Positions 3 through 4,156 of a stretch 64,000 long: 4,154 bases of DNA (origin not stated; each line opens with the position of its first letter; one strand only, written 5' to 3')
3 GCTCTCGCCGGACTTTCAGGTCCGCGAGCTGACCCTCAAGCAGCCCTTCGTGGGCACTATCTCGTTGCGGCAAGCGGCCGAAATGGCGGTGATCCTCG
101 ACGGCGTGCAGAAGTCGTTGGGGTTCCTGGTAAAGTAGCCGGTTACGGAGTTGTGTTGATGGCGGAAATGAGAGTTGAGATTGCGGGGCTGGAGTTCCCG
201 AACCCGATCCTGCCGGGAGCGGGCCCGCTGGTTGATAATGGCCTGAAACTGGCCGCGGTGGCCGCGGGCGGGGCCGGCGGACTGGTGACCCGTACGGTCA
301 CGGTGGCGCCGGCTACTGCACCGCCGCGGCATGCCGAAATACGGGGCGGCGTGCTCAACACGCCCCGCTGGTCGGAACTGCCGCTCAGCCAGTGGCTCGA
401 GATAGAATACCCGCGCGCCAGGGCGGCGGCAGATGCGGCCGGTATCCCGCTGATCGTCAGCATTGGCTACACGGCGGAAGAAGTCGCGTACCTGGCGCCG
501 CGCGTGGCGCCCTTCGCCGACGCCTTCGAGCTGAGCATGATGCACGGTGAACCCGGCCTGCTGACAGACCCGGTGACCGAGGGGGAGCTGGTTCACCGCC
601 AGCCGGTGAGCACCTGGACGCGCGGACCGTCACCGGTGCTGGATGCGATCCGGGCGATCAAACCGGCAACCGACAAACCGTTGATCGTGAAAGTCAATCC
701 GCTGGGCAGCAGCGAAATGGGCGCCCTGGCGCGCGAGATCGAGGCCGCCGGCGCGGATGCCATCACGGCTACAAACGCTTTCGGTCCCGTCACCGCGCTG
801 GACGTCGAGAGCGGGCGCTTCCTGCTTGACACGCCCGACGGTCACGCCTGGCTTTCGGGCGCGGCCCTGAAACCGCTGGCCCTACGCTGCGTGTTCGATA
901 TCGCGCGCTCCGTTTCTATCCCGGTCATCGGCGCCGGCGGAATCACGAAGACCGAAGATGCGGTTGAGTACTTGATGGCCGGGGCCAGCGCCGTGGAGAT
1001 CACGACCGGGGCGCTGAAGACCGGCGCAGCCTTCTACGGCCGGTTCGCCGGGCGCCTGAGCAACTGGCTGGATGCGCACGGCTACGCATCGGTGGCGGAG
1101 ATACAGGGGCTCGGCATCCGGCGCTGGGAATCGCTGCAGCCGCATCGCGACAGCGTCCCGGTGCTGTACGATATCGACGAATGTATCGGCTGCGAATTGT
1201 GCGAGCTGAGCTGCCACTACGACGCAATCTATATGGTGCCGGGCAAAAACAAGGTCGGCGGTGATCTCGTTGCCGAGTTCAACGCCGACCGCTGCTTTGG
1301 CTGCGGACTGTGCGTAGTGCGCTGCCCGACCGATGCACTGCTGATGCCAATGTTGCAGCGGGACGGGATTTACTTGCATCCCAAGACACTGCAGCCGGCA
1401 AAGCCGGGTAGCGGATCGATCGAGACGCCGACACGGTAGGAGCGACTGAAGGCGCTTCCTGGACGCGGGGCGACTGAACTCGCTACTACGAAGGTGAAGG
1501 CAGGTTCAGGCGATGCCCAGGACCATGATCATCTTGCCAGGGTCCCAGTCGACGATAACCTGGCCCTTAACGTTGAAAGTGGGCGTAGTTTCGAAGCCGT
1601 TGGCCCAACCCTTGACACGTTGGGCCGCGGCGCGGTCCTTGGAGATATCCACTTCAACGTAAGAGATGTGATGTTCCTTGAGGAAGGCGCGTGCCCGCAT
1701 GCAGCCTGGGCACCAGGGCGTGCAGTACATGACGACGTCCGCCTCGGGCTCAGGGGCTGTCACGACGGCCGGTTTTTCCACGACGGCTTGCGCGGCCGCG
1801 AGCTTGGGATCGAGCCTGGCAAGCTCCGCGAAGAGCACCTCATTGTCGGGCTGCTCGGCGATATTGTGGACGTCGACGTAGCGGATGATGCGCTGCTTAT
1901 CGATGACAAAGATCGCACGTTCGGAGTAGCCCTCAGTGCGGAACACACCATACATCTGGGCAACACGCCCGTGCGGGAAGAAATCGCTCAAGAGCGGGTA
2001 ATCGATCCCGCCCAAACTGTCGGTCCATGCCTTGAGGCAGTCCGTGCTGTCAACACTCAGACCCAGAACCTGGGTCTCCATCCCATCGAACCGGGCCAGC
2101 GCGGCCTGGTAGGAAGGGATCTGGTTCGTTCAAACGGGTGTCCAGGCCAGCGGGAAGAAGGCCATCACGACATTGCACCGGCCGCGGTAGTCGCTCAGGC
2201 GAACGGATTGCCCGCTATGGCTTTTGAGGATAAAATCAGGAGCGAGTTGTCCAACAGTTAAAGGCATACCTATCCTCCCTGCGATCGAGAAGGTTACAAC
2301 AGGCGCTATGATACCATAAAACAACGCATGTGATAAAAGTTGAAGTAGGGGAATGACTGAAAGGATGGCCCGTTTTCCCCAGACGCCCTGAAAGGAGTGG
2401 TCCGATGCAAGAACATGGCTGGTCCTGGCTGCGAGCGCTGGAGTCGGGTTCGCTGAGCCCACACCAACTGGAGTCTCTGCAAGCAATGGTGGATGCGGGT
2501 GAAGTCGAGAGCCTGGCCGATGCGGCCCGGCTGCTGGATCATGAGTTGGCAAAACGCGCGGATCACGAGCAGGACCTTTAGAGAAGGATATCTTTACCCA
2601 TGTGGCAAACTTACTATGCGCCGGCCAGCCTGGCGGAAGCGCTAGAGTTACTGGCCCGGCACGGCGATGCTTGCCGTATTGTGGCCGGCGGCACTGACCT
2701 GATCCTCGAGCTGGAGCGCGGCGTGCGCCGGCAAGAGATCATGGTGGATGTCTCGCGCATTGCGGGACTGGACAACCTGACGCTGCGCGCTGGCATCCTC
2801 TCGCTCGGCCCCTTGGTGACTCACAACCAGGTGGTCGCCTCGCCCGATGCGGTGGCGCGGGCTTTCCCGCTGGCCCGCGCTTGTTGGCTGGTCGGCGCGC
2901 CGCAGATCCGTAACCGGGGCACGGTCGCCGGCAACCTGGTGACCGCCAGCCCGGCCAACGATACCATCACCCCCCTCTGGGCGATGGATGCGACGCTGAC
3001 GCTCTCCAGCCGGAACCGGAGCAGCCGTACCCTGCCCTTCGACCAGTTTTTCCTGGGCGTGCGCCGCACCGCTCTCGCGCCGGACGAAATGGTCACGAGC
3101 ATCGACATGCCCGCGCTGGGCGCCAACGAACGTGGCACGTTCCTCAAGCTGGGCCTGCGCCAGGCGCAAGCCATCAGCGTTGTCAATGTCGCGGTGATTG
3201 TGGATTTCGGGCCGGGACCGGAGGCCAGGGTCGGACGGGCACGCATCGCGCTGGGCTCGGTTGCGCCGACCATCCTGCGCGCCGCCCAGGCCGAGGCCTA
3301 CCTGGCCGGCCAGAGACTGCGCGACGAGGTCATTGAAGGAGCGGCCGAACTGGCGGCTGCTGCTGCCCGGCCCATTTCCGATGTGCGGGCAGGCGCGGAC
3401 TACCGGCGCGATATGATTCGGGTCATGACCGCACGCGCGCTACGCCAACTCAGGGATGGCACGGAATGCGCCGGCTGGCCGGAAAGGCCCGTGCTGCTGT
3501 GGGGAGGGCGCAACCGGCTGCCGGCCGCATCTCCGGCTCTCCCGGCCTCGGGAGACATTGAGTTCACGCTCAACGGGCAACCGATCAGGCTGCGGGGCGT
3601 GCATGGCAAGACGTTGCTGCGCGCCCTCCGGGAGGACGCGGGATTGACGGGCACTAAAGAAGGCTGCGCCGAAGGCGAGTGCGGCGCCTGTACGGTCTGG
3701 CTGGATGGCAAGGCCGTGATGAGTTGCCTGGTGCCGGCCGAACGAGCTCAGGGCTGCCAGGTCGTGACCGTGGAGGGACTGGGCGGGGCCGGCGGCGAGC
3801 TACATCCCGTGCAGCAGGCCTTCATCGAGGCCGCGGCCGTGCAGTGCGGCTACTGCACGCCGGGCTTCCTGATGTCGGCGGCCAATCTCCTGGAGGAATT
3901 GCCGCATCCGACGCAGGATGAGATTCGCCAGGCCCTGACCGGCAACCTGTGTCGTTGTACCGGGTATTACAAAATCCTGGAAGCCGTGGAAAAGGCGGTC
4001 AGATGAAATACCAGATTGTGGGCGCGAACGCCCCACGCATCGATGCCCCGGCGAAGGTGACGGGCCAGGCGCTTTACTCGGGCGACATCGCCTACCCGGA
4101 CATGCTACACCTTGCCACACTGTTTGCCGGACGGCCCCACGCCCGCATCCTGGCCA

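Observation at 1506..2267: In-frame UGA at the peroxidatic-Cys position: a selenocysteine AhpE-type peroxiredoxin fused to its own CPGC glutaredoxin-like domain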

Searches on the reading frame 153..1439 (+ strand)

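Call 33: search_protein_families(library=pfam, proteins=[window:153-1439:+], max_evalue=0.00001)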
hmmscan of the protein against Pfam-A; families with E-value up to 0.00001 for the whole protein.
window:153-1439:+ (428 aa): 9 families
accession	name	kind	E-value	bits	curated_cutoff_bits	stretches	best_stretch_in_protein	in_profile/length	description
PF01180.27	DHO_dh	-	4.2e-30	105.4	27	1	7-297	3-282/291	Dihydroorotate dehydrogenase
PF00037.32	Fer4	-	3.9e-11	42.7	21.1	1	375-396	2-23/24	4Fe-4S binding domain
PF12838.12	Fer4_7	-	4e-11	43.6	27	1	344-395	2-52/52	4Fe-4S dicluster domain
PF14697.11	Fer4_21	-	3.7e-10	40.2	35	1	341-398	5-59/59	4Fe-4S dicluster domain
PF13187.11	Fer4_9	-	4.9e-08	33.3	27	1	343-395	1-51/52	4Fe-4S dicluster domain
PF12837.12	Fer4_6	-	6.5e-08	32.6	25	0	373-396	1-24/24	4Fe-4S binding domain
PF12797.12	Fer4_2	-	1.1e-07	31.8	24.5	0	375-393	4-22/22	4Fe-4S binding domain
PF13237.11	Fer4_10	-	7.2e-07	29.5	25.5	0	376-393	4-21/53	4Fe-4S dicluster domain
PF12800.12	Fer4_4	-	3.9e-06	27.2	24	0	379-393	2-16/17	4Fe-4S binding domain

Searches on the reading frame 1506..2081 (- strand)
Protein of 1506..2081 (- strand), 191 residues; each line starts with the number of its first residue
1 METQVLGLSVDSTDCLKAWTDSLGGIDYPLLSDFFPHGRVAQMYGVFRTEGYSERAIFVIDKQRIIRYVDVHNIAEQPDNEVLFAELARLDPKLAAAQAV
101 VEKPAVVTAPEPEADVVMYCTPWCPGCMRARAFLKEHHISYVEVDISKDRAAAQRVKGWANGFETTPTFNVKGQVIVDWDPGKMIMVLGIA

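Call 38: find_encoding_contigs(protein=window:1506-2081:-, flank=3000, max_places=4)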
Protein window:1506-2081:- (191 aa): 23 contigs read that carry it; 4 places shown.
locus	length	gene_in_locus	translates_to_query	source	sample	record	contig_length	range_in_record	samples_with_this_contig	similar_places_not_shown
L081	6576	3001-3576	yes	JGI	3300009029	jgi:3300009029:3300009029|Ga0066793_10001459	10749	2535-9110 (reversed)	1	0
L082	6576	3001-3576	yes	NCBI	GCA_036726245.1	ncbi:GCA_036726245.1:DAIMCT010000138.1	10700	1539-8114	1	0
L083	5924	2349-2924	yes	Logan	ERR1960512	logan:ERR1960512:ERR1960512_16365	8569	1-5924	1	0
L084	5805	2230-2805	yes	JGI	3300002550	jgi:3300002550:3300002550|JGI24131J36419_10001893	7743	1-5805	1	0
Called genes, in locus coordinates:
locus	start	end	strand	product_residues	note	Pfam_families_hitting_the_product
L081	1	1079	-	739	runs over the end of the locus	PF01315:Ald_Xan_dh_C, PF02738:MoCoBD_1, PF20256:MoCoBD_2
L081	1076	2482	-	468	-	PF00941:FAD_binding_5, PF03450:CO_deh_flav_C, PF00111:Fer2, PF01799:Fer2_2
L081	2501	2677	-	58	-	-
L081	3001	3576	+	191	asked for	PF00578:AhpC-TSA, PF08534:Redoxin (faint), PF00462:Glutaredoxin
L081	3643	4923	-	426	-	PF01180:DHO_dh, PF12797:Fer4_2 (faint), PF12800:Fer4_4 (faint), PF12837:Fer4_6 (faint), PF12838:Fer4_7, PF13187:Fer4_9, PF14697:Fer4_21, PF00037:Fer4 (weak), +1 more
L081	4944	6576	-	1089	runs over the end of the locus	PF14691:Fer4_20, PF00070:Pyr_redox (faint), PF01266:DAO (faint), PF01494:FAD_binding_3 (weak), PF07992:Pyr_redox_2, PF12831:FAD_oxidored (faint), PF13450:NAD_binding_8, PF13738:Pyr_redox_3 (faint)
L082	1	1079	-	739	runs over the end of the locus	PF01315:Ald_Xan_dh_C, PF02738:MoCoBD_1, PF20256:MoCoBD_2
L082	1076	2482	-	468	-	PF00941:FAD_binding_5, PF03450:CO_deh_flav_C, PF00111:Fer2, PF01799:Fer2_2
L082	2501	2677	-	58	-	-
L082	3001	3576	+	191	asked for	PF00578:AhpC-TSA, PF08534:Redoxin (faint), PF00462:Glutaredoxin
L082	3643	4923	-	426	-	PF01180:DHO_dh, PF12797:Fer4_2 (faint), PF12800:Fer4_4 (faint), PF12837:Fer4_6 (faint), PF12838:Fer4_7, PF13187:Fer4_9, PF14697:Fer4_21, PF00037:Fer4 (weak), +1 more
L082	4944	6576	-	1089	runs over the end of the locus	PF14691:Fer4_20, PF00070:Pyr_redox (faint), PF01266:DAO (faint), PF01494:FAD_binding_3 (weak), PF07992:Pyr_redox_2, PF12831:FAD_oxidored (faint), PF13450:NAD_binding_8, PF13738:Pyr_redox_3 (faint)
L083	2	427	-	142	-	?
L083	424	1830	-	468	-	PF00941:FAD_binding_5, PF03450:CO_deh_flav_C, PF00111:Fer2, PF01799:Fer2_2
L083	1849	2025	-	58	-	-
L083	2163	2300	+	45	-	PF00578:AhpC-TSA, PF08534:Redoxin (weak)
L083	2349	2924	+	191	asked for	PF00578:AhpC-TSA, PF08534:Redoxin (faint), PF00462:Glutaredoxin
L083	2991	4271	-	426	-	PF01180:DHO_dh, PF03060:NMO (faint), PF12797:Fer4_2 (faint), PF12800:Fer4_4 (faint), PF12838:Fer4_7, PF13187:Fer4_9, PF14697:Fer4_21, PF00037:Fer4 (weak), +2 more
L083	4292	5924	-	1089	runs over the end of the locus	PF14691:Fer4_20, PF00070:Pyr_redox (faint), PF01494:FAD_binding_3 (weak), PF07992:Pyr_redox_2, PF12831:FAD_oxidored (faint), PF13450:NAD_binding_8, PF13738:Pyr_redox_3 (faint)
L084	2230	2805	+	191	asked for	PF00578:AhpC-TSA, PF08534:Redoxin (faint), PF00462:Glutaredoxin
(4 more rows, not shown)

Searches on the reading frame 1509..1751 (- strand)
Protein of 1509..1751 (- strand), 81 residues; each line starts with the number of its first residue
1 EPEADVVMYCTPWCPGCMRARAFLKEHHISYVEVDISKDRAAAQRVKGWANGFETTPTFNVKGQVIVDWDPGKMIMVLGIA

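Call 52: search_solved_structures(query=window:1509-1751:-, max_evalue=0.01, show_alignments=2)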
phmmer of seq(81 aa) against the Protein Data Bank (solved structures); distinct sequences matched with E-value up to 0.01: 21.
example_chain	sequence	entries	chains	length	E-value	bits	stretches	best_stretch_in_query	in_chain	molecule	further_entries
3zit_A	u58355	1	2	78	1.7e-09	40.9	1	6-80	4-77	THIOREDOXIN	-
3zij_A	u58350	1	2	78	2.3e-09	40.4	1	6-80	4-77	THIOREDOXIN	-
2lqo_A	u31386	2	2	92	1.8e-08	37.6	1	5-61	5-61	Putative glutaredoxin Rv3198.1/MT3292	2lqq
7c10_A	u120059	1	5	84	8.8e-08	35.4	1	5-80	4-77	Glutaredoxin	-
7c12_A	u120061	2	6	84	2.4e-06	30.8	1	5-80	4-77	Glutaredoxin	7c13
4mja_A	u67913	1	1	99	4.8e-05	26.7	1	4-66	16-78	Probable glutaredoxin ssr2061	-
4mjc_A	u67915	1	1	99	5.3e-05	26.5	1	4-66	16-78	Probable glutaredoxin ssr2061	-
3qmx_A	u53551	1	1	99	5.3e-05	26.5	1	4-66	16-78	Glutaredoxin A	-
4mjb_A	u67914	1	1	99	5.4e-05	26.5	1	4-66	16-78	Probable glutaredoxin ssr2061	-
2klx_A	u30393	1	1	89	5.5e-05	26.5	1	5-59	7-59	Glutaredoxin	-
6ghb_A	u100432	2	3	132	6.5e-05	26.3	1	6-47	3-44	Regulatory protein Spx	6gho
1z3e_A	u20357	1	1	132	7.3e-05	26.1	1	6-47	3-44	Regulatory protein spx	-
3gfk_A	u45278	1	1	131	8e-05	26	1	6-47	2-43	Regulatory protein spx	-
7f75_G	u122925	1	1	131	0.00011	25.5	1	6-47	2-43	transcriptional regulator Spx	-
3fz4_A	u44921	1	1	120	0.00014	25.2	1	6-64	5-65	Putative arsenate reductase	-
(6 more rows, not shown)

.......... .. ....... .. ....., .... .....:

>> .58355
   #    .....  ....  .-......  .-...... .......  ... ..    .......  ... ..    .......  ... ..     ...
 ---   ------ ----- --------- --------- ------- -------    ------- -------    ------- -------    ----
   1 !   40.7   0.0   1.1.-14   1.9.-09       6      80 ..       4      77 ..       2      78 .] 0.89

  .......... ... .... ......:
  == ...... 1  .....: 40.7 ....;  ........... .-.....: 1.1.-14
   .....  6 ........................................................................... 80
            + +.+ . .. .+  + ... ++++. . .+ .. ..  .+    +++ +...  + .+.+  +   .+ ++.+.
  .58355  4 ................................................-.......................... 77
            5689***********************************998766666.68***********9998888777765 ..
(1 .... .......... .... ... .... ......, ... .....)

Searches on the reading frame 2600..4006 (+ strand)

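Call 33: search_protein_families(library=pfam, proteins=[window:2600-4006:+], max_evalue=0.00001)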
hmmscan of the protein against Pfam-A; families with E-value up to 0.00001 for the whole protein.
window:2600-4006:+ (468 aa): 4 families
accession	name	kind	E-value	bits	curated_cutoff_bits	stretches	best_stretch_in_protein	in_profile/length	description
PF00941.27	FAD_binding_5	-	5.7e-43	147.1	27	1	5-172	5-169/170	FAD binding domain in molybdopterin dehydrogenase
PF01799.25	Fer2_2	-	3.1e-33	114.2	30.3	1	390-464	1-75/75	[2Fe-2S] binding domain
PF03450.22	CO_deh_flav_C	-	2e-24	86.1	25.5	1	183-283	4-101/102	CO dehydrogenase flavoprotein C-terminal domain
PF00111.32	Fer2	-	2.2e-08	34.3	21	1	322-384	1-66/77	2Fe-2S iron-sulfur cluster binding domain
